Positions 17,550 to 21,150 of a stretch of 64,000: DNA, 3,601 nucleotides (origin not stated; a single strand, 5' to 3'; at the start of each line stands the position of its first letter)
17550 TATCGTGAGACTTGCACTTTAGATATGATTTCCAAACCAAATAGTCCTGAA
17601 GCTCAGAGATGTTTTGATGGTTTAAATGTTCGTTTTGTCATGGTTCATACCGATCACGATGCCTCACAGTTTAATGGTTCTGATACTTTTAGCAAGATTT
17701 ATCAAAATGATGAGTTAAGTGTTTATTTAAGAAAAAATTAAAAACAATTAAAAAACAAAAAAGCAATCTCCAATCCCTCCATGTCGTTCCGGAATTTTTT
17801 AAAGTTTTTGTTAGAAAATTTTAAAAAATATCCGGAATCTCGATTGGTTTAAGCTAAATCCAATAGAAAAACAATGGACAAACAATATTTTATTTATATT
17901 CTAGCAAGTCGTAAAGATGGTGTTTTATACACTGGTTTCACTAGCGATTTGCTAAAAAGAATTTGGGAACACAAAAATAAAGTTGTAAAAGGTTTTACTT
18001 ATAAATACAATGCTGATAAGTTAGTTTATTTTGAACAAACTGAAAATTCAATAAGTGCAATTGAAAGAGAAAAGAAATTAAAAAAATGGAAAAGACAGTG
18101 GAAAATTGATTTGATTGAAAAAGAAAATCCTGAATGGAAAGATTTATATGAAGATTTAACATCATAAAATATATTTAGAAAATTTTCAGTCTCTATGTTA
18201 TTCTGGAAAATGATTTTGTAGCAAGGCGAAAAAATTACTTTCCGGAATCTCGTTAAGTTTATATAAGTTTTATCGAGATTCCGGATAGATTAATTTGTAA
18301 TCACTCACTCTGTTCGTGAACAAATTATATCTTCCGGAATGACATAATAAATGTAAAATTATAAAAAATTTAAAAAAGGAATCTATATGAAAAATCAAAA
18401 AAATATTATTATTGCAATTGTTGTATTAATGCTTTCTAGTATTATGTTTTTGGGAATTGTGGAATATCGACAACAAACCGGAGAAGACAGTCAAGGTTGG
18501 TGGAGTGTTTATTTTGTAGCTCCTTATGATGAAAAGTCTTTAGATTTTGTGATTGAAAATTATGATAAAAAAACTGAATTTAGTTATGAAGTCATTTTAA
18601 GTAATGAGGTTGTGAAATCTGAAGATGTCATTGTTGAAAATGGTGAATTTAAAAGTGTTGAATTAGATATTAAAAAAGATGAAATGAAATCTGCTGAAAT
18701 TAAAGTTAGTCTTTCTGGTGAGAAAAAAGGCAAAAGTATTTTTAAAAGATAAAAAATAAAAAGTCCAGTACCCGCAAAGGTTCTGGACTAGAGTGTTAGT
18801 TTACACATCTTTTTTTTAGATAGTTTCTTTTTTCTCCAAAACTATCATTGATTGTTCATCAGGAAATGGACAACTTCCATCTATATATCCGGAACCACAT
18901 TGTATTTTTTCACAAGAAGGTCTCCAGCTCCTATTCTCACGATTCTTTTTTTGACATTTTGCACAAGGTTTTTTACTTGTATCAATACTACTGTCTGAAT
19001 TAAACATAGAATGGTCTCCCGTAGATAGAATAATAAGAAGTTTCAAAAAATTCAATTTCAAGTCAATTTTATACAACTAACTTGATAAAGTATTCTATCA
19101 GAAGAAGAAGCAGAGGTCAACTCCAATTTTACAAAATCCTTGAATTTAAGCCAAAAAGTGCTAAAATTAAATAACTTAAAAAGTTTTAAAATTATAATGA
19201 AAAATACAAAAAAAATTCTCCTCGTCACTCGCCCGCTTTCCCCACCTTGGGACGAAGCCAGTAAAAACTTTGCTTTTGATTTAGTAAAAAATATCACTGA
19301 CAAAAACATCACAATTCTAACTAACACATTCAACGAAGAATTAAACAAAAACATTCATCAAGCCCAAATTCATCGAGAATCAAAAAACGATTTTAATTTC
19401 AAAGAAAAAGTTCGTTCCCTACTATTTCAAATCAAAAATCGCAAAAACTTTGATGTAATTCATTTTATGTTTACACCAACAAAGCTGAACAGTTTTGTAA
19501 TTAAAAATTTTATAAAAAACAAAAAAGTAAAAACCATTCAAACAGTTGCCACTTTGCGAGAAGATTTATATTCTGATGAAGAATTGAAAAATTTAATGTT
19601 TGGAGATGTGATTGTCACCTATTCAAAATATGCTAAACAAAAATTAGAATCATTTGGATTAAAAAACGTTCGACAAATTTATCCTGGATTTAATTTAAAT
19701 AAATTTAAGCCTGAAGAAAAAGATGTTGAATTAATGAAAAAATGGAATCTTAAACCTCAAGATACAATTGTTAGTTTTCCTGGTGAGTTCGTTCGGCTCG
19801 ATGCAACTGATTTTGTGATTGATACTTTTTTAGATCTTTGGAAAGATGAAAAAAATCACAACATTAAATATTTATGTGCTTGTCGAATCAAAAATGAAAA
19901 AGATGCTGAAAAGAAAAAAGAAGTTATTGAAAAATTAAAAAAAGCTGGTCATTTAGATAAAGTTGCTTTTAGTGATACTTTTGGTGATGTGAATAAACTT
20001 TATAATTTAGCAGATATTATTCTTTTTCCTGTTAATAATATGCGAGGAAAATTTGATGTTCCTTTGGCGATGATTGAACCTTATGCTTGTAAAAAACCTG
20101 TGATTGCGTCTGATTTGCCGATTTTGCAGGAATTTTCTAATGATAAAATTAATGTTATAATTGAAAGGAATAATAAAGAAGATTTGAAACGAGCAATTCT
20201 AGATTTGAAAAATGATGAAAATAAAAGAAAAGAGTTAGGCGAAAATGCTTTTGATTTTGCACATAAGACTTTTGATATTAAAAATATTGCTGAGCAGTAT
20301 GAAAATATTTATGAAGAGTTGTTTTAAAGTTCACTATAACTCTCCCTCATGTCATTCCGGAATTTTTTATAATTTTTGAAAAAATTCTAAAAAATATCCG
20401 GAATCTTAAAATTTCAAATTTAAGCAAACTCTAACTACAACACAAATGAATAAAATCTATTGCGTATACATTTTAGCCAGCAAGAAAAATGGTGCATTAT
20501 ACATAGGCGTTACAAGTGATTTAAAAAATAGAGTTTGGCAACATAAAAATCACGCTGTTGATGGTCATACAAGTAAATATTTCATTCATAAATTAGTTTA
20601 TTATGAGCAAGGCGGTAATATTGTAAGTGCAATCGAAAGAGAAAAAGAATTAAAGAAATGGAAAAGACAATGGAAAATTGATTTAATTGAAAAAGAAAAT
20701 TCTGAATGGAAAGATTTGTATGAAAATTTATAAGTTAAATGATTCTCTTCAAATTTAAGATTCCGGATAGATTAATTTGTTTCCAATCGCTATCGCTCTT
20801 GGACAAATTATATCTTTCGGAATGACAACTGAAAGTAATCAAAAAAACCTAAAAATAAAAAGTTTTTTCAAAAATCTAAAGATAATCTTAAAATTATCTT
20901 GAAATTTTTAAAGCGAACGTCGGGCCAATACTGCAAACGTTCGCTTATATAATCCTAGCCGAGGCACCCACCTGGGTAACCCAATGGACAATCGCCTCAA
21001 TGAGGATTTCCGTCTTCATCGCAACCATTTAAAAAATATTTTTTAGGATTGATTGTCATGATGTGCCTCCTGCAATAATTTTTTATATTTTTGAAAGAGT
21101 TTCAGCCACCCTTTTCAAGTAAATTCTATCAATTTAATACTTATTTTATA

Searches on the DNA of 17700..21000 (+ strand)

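Call 30: search_rna_families(source=window, start=17700, end=21000, threshold=evalue, max_evalue=10)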
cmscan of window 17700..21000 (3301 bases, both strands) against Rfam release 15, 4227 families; matches with E-value up to 10: 6.
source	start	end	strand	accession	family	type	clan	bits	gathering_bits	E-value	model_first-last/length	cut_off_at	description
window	20344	20400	-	RF03707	mir-1892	Gene; miRNA;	-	22.3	86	0.18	1-80/80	no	mir-1892 microRNA precursor family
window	20286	20333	+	RF01622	ceN22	Gene; snRNA; snoRNA; CD-box;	-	20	45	1.5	1-76/76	no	Nematode snoRNA ceN22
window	18827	18944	-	RF02168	PVT1_5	Gene; lncRNA;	-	19.5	60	4.4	1-133/133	no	Pvt1 oncogene conserved region 5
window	20355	20403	+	RF03743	MIR7696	Gene; miRNA;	-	17.9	83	8.6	1-88/88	no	MIR7696 microRNA precursor family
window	20355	20403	-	RF03743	MIR7696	Gene; miRNA;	-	17.9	83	8.9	1-88/88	no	MIR7696 microRNA precursor family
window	17851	17912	+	RF02887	mgtC_leader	Cis-reg; leader;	-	15.7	48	9.8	1-114/114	no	Salmonella mgtC leader RNA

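Call 38: search_rna_families(sources=[L013, L016, L018, L022, L023, L024, L033, L034, L036, L037, L068, L071, L073, L078, L083, L084, L086, L088, L090, L091], threshold=gathering)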
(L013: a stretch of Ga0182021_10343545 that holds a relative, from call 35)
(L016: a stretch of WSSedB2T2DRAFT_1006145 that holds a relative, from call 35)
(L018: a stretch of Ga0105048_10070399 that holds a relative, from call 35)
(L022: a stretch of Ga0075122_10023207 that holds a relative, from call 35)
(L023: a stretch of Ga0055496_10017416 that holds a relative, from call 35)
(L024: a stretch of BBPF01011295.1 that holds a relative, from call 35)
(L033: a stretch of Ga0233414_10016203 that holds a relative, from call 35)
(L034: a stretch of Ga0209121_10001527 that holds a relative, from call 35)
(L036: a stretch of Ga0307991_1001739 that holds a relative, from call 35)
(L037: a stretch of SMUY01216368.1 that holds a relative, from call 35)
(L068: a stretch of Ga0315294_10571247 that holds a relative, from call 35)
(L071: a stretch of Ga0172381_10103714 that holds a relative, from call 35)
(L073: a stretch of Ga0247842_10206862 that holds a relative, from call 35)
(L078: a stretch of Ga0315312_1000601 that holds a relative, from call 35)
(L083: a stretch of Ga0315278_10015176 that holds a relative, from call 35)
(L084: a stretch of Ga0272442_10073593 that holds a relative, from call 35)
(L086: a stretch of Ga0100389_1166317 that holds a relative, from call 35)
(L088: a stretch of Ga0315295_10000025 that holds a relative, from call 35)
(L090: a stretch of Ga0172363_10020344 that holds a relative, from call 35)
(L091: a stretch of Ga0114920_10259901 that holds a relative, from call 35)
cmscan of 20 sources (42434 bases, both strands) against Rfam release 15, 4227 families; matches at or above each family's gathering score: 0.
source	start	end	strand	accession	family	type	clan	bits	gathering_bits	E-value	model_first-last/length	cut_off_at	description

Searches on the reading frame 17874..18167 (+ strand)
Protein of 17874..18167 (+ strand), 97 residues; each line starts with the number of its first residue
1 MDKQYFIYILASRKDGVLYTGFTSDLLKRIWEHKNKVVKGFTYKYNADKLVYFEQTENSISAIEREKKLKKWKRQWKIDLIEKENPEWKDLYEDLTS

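Call 24: search_protein_families(library=pfam, proteins=[window:17874-18167:+])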
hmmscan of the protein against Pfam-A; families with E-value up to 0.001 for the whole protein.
window:17874-18167:+ (97 aa): 1 family
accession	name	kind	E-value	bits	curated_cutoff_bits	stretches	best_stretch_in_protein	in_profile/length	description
PF01541.30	GIY-YIG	-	5.8e-15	55.8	22.6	1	4-78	1-77/78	GIY-YIG catalytic domain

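Call 35: find_related_loci(query=A1, collection=metagenome_contigs, flank=1500)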
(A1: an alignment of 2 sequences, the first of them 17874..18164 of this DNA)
Query A1 (97 aa) in metagenome_contigs; peptide patterns used: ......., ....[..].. (x = any residue, [..] = any of these).
600 stretches matched a pattern (row limit reached: there are more); 223 encode a relative of the query (tblastn E <= 1e-3); the best 80 are kept; 80 distinct loci.
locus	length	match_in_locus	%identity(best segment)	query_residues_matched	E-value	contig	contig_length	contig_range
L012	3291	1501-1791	59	1-97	2e-42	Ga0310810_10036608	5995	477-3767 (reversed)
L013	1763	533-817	66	3-97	2e-42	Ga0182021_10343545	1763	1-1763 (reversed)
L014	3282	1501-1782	65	4-97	1e-41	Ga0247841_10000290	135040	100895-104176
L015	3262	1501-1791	65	1-97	9e-42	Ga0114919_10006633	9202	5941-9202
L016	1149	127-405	67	3-95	9e-42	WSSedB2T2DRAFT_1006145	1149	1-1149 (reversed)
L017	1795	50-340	59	1-97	3e-40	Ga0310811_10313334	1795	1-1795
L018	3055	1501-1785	65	3-97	2e-39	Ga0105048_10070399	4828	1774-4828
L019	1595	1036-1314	62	3-95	5e-40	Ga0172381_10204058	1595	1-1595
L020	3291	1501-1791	64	1-97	2e-39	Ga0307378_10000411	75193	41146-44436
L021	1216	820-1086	66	7-95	5e-40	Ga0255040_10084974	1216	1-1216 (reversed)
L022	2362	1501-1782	61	3-96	1e-38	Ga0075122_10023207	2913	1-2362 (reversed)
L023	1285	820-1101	66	3-96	2e-39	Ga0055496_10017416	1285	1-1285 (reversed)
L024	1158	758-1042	64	1-95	9e-40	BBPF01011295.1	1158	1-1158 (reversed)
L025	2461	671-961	57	1-97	4e-38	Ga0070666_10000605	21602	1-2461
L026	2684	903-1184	64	2-95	3e-38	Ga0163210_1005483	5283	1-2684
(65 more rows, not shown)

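Call 57: search_protein_families(library=ncbifam, proteins=[window:17874-18167:+], max_evalue=0.01)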
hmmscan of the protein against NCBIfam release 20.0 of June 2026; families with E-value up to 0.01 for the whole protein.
window:17874-18167:+ (97 aa): 0 families

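Call 75: find_related_loci(query=A1, collection=viral_contigs, flank=700)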
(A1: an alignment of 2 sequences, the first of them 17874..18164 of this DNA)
Query A1 (97 aa) in viral_contigs; peptide patterns used: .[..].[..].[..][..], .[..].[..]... (x = any residue, [..] = any of these).
312 stretches matched a pattern; 2 encode a relative of the query (tblastn E <= 1e-3); 2 distinct loci.
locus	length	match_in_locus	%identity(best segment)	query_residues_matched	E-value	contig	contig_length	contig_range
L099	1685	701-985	56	1-95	5e-34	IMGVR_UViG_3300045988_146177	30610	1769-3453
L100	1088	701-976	47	7-97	2e-23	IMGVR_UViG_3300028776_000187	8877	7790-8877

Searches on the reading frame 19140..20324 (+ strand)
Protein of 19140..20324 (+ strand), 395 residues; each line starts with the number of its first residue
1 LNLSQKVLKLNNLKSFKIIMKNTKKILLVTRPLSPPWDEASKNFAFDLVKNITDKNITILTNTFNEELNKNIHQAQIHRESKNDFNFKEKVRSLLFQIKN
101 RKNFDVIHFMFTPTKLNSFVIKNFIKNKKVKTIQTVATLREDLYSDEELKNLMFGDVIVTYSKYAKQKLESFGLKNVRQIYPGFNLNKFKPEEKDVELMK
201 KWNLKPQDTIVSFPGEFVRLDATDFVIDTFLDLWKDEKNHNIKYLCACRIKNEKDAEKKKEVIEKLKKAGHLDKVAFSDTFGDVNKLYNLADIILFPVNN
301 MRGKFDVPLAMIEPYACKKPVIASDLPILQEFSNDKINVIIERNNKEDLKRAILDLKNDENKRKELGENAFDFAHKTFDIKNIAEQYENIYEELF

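Call 68: find_homologous_proteins(query=window:19140-20324:+, max_evalue=1e-60)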
Query window:19140-20324:+ (395 aa): 1029 proteins with E <= 1e-60 among 8000 candidates; the best 120 are listed.
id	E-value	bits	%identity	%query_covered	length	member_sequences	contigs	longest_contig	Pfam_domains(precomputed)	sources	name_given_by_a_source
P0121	2.1e-243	825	100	95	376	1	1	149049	PF00534.27,PF13524.13,PF13692.13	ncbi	-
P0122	1.3e-222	757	92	94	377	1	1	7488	PF00534.27,PF13692.13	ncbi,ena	-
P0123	8.5e-221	751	88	97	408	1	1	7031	PF00534.27,PF13524.13,PF13692.13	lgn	-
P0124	1.9e-208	710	86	94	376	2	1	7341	PF00534.27,PF13692.13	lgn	-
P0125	3.6e-208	709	85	95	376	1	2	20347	PF00534.27,PF13692.13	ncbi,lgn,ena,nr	ncbi:MAG: glycosyltransferase family 4 protein [Candidatus Moranbacteria bacterium]|nr:glycosyltrans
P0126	6.0e-198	676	80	95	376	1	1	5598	PF00534.27,PF13692.13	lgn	-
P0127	5.2e-188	643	78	94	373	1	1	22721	PF00534.27,PF13524.13,PF13692.13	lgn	-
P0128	1.4e-171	589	69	95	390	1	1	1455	PF00534.27,PF13439.13,PF13692.13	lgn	-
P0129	3.4e-171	588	70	95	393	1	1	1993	PF00534.27,PF13439.13,PF13692.13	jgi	jgi:glycosyltransferase involved in cell wall biosynthesis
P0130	5.2e-161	554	65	94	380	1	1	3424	PF00534.27,PF13524.13,PF13692.13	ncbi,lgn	ncbi:MAG: glycosyltransferase family 4 protein [Patescibacteria group bacterium]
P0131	2.9e-152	525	63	93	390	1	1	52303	PF00534.27,PF13524.13,PF13692.13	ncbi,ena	-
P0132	4.2e-150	518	62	94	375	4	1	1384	PF00534.27,PF13524.13,PF13692.13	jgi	-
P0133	1.0e-149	517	62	93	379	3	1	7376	PF00534.27,PF13524.13,PF13692.13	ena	-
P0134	1.2e-143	497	59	96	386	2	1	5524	PF00534.27,PF13524.13,PF13692.13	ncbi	-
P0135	5.2e-143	495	58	96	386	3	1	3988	PF00534.27,PF13524.13,PF13692.13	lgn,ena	-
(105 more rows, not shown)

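Call 69: find_encoding_contigs(protein=P0122, flank=5000, max_places=2)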
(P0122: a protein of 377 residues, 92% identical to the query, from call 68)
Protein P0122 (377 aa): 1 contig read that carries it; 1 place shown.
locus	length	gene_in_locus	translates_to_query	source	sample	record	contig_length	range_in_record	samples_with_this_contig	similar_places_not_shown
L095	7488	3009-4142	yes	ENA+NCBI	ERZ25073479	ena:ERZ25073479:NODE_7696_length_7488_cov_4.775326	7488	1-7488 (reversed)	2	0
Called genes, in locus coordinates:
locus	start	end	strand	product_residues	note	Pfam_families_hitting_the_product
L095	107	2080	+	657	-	PF20176:DUF6541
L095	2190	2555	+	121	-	-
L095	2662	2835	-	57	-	-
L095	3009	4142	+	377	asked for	PF00534:Glycos_transf_1, PF13692:Glyco_trans_1_4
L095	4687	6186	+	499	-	PF01139:RtcB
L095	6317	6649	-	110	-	-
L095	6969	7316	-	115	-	-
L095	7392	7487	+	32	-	?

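Call 70: find_encoding_contigs(protein=P0125, flank=5000, max_places=2)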
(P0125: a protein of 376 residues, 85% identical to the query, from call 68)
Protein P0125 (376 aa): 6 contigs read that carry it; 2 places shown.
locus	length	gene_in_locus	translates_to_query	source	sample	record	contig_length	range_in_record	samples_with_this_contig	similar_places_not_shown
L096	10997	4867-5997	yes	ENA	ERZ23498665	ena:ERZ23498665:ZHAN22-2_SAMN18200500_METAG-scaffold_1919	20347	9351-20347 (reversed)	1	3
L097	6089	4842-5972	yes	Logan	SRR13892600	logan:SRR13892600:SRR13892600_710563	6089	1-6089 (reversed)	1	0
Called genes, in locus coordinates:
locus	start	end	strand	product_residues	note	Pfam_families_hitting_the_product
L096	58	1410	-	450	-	PF01225:Mur_ligase, PF08245:Mur_ligase_M, PF02875:Mur_ligase_C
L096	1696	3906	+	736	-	PF20176:DUF6541 (weak)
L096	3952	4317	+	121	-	-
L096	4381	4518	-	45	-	-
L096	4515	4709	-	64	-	-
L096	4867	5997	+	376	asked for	PF00534:Glycos_transf_1, PF13692:Glyco_trans_1_4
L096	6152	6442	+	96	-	PF01541:GIY-YIG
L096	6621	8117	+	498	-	PF01139:RtcB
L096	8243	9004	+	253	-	PF02223:Thymidylate_kin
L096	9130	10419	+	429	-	PF01943:Polysacc_synt, PF03023:MurJ (weak), PF13440:Polysacc_synt_3, PF01554:MatE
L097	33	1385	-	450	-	PF01225:Mur_ligase, PF08245:Mur_ligase_M, PF02875:Mur_ligase_C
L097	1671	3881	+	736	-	PF20176:DUF6541 (weak)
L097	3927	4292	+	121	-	-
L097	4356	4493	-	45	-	-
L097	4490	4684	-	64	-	-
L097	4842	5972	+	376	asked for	PF00534:Glycos_transf_1, PF13692:Glyco_trans_1_4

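Call 71: find_encoding_contigs(protein=P0123, flank=5000, max_places=2)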
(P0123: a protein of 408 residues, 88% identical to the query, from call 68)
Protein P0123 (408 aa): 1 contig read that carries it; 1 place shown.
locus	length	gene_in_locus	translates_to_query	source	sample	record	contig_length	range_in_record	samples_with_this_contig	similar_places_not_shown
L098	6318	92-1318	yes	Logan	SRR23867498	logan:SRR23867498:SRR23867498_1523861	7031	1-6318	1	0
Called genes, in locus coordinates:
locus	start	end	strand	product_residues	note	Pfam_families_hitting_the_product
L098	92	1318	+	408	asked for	PF00534:Glycos_transf_1, PF13692:Glyco_trans_1_4, PF13524:Glyco_trans_1_2 (weak)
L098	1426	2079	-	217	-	PF01476:LysM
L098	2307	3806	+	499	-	PF01139:RtcB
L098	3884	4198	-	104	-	-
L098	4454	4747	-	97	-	-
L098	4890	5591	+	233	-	PF00931:NB-ARC (weak), PF02223:Thymidylate_kin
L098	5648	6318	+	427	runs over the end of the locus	PF01943:Polysacc_synt, PF13440:Polysacc_synt_3, PF03023:MurJ (weak), PF01554:MatE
